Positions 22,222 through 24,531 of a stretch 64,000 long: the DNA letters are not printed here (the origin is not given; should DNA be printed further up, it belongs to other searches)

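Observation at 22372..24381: Radical SAM/SPASM-like enzyme fused to a class I methyltransferase, co-oriented behind aceE and a sialidase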

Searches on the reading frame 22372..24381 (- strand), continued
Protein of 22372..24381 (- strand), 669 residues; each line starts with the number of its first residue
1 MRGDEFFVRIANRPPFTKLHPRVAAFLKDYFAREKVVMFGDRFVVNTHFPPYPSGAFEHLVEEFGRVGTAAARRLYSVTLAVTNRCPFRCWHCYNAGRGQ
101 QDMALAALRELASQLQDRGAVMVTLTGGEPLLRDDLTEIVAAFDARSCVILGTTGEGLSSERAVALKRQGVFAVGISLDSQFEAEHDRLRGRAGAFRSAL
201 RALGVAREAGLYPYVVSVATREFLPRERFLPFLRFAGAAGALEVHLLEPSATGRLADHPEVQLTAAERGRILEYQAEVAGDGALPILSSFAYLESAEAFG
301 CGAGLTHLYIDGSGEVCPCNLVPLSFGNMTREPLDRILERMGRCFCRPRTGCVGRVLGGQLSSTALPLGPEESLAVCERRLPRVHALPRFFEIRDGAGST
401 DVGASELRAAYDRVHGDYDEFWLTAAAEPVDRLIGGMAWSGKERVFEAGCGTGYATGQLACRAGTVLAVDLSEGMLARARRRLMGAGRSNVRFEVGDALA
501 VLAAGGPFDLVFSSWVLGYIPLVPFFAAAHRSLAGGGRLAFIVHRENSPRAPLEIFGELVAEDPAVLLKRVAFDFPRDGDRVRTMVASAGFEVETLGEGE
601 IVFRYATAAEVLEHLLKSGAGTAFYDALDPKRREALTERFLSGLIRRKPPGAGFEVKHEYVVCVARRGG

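Call 55: list_cluster_members(proteins=[P0189, P0144, P0146, P0161, P0201, P0166, P0175, P0128, P0129, P0160])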
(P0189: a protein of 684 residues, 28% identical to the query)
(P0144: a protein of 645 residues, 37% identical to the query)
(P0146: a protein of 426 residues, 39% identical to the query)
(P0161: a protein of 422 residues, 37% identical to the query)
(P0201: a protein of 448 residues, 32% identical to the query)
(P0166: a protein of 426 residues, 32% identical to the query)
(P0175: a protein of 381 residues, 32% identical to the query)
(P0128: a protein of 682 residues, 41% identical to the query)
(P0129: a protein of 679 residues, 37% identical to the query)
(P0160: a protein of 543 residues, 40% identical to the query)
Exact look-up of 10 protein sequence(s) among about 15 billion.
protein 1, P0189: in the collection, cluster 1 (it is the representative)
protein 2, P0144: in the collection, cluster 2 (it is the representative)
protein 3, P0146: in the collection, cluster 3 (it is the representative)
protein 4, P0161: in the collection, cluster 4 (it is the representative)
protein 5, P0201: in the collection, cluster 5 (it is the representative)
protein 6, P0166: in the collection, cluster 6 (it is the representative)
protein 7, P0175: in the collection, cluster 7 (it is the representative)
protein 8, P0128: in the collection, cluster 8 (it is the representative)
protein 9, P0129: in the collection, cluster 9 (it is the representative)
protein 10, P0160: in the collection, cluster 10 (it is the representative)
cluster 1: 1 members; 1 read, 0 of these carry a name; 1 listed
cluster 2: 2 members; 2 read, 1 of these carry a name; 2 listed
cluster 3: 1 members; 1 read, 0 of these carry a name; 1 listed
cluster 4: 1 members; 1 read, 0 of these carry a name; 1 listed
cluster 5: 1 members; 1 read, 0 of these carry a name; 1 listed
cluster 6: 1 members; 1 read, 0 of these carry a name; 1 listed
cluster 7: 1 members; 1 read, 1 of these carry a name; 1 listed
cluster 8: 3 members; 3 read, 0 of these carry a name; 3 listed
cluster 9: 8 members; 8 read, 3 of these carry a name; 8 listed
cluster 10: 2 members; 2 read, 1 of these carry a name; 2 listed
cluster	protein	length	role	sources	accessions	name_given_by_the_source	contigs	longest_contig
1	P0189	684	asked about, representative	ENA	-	-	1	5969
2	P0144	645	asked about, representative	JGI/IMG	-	-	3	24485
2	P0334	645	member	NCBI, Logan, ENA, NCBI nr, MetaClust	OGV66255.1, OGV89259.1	MAG: hypothetical protein A3K19_03755 [Lentisphaerae bacterium RIFOXYB12_FULL_65_16] | MAG: hypothetical protein A3K18_03110 [Lentisphaerae bacterium RIFOXYA12_64_32] | \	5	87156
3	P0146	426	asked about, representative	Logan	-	-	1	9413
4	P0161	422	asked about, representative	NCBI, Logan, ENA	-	-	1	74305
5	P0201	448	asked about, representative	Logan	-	-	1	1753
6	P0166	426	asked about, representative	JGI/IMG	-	-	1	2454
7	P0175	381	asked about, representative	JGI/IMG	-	MoaA/NifB/PqqE/SkfB family radical SAM enzyme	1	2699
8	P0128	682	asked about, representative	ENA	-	-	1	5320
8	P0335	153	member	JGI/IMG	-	-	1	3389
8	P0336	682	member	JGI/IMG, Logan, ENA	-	-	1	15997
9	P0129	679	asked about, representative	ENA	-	-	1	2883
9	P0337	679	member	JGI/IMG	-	MoaA/NifB/PqqE/SkfB family radical SAM enzyme/ubiquinone/menaquinone biosynthesis ...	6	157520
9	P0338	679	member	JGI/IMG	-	MoaA/NifB/PqqE/SkfB family radical SAM enzyme/ubiquinone/menaquinone biosynthesis ...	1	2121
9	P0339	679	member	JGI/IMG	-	MoaA/NifB/PqqE/SkfB family radical SAM enzyme/ubiquinone/menaquinone biosynthesis ...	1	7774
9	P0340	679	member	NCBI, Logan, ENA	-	-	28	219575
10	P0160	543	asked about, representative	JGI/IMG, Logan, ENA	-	-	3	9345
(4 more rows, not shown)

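Call 59: find_related_loci(query=A1, collection=viral_contigs, flank=5000)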
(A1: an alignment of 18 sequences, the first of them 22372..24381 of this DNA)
Query A1 (669 aa) in viral_contigs; peptide patterns used: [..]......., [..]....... (x = any residue, [..] = any of these).
36 stretches matched a pattern, but none encodes a relative of the query by tblastn (E <= 1e-3).

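Call 64: find_encoding_contigs(protein=P0144, flank=8000, max_places=2)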
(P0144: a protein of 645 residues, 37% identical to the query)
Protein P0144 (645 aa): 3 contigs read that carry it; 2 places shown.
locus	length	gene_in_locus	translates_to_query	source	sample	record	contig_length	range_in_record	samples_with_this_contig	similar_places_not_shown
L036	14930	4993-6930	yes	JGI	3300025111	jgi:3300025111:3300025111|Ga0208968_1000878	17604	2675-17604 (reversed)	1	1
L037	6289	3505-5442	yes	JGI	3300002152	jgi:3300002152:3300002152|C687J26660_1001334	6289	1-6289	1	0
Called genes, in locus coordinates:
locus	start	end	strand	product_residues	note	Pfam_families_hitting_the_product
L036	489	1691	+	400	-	PF02653:BPD_transp_2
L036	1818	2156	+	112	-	PF07883:Cupin_2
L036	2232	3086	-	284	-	PF01261:AP_endonuc_2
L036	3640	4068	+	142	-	PF18765:Polbeta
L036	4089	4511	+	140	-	PF01934:HepT-like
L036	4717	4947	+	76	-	-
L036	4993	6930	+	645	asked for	PF01209:Ubie_methyltran (weak), PF05175:MTS, PF08241:Methyltransf_11, PF08242:Methyltransf_12, PF13649:Methyltransf_25, PF13847:Methyltransf_31, PF04055:Radical_SAM, PF13186:SPASM, +1 more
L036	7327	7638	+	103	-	-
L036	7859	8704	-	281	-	PF01678:DAP_epimerase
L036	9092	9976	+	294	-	PF03781:FGE-sulfatase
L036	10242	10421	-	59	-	-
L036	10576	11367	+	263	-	PF00005:ABC_tran, PF13304:AAA_21 (faint)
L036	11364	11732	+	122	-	PF05402:PqqD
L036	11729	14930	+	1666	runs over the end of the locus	PF02687:FtsX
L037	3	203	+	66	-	?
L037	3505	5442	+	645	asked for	PF01209:Ubie_methyltran (weak), PF05175:MTS, PF08241:Methyltransf_11, PF08242:Methyltransf_12, PF13649:Methyltransf_25, PF13847:Methyltransf_31, PF04055:Radical_SAM, PF13186:SPASM, +1 more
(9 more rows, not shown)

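Call 65: find_encoding_contigs(protein=P0135, flank=8000, max_places=2)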
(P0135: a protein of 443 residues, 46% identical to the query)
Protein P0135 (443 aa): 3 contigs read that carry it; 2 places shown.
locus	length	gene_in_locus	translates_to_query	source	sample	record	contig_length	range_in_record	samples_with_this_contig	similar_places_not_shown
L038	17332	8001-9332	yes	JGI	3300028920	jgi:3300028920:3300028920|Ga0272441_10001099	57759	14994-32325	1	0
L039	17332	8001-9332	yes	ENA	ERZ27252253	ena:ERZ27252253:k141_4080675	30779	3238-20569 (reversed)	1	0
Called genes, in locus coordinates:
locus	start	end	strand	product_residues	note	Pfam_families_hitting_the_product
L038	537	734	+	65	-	PF15919:HicB_lk_antitox (weak)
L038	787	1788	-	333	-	PF00480:ROK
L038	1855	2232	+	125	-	-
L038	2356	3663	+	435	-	PF01408:GFO_IDH_MocA, PF22725:GFO_IDH_MocA_C3 (weak)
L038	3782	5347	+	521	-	-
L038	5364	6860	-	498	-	PF00135:COesterase (weak), PF20434:BD-FAE, PF07859:Abhydrolase_3, PF00326:Peptidase_S9 (faint), PF13290:CHB_HEX_C_1, PF13287:Fn3_assoc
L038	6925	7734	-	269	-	PF04951:Peptidase_M55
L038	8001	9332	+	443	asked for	PF04055:Radical_SAM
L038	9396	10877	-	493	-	PF00884:Sulfatase, PF16347:SGSH_C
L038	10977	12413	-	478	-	PF00884:Sulfatase, PF01663:Phosphodiest (faint), PF16347:SGSH_C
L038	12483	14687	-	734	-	PF00884:Sulfatase, PF01663:Phosphodiest (weak), PF16347:SGSH_C, PF13385:Laminin_G_3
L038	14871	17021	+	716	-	PF08532:Glyco_hydro_42M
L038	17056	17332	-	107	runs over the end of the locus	PF01909:NTP_transf_2, PF18765:Polbeta (weak)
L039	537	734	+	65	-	PF15919:HicB_lk_antitox (weak)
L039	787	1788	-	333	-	PF00480:ROK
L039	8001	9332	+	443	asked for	PF04055:Radical_SAM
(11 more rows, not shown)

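Call 66: find_encoding_contigs(protein=P0161, flank=8000, max_places=2)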
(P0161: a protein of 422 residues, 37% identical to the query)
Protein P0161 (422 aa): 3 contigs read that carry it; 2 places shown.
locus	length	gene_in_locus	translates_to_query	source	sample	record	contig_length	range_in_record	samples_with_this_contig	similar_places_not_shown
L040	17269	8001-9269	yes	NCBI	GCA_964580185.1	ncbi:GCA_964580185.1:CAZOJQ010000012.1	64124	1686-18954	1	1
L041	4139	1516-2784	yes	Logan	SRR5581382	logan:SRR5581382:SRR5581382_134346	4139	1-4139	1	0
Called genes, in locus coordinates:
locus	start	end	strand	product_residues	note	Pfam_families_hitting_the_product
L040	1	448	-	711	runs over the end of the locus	?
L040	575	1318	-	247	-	PF01209:Ubie_methyltran (weak), PF13489:Methyltransf_23, PF08241:Methyltransf_11, PF08242:Methyltransf_12 (weak), PF13649:Methyltransf_25, PF13847:Methyltransf_31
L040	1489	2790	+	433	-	PF27533:CapK_C (weak)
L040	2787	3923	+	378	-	PF13477:Glyco_trans_4_2, PF13439:Glyco_transf_4, PF13579:Glyco_trans_4_4, PF00534:Glycos_transf_1, PF13692:Glyco_trans_1_4, PF13524:Glyco_trans_1_2 (weak)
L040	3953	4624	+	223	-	PF17836:PglD_N, PF00132:Hexapep (weak)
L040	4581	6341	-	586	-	-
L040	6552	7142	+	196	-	PF05401:NodS (weak), PF13489:Methyltransf_23, PF00398:RrnaAD (weak), PF13847:Methyltransf_31, PF13649:Methyltransf_25, PF08241:Methyltransf_11, PF08242:Methyltransf_12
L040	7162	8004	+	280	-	PF01209:Ubie_methyltran, PF05175:MTS (faint), PF13847:Methyltransf_31, PF08241:Methyltransf_11, PF08242:Methyltransf_12, PF13649:Methyltransf_25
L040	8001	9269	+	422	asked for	PF04055:Radical_SAM, PF13353:Fer4_12 (weak), PF13186:SPASM (weak)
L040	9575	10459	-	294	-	PF04069:OpuAC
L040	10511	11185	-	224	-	PF00528:BPD_transp_1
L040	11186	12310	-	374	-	PF00005:ABC_tran, PF13304:AAA_21 (faint)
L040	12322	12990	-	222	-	PF00528:BPD_transp_1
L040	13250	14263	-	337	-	PF04087:DUF389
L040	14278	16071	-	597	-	PF02922:CBM_48, PF00128:Alpha-amylase, PF02806:Alpha-amylase_C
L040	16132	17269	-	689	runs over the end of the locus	PF01804:Penicil_amidase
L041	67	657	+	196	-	PF05401:NodS (weak), PF13489:Methyltransf_23, PF00398:RrnaAD (weak), PF13847:Methyltransf_31, PF13649:Methyltransf_25, PF08241:Methyltransf_11, PF08242:Methyltransf_12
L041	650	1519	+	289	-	PF01209:Ubie_methyltran, PF05175:MTS (faint), PF08241:Methyltransf_11, PF08242:Methyltransf_12, PF13649:Methyltransf_25, PF13847:Methyltransf_31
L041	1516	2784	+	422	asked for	PF04055:Radical_SAM, PF13353:Fer4_12 (weak), PF13186:SPASM (weak)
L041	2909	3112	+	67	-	-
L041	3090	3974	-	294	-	PF04069:OpuAC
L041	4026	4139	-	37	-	?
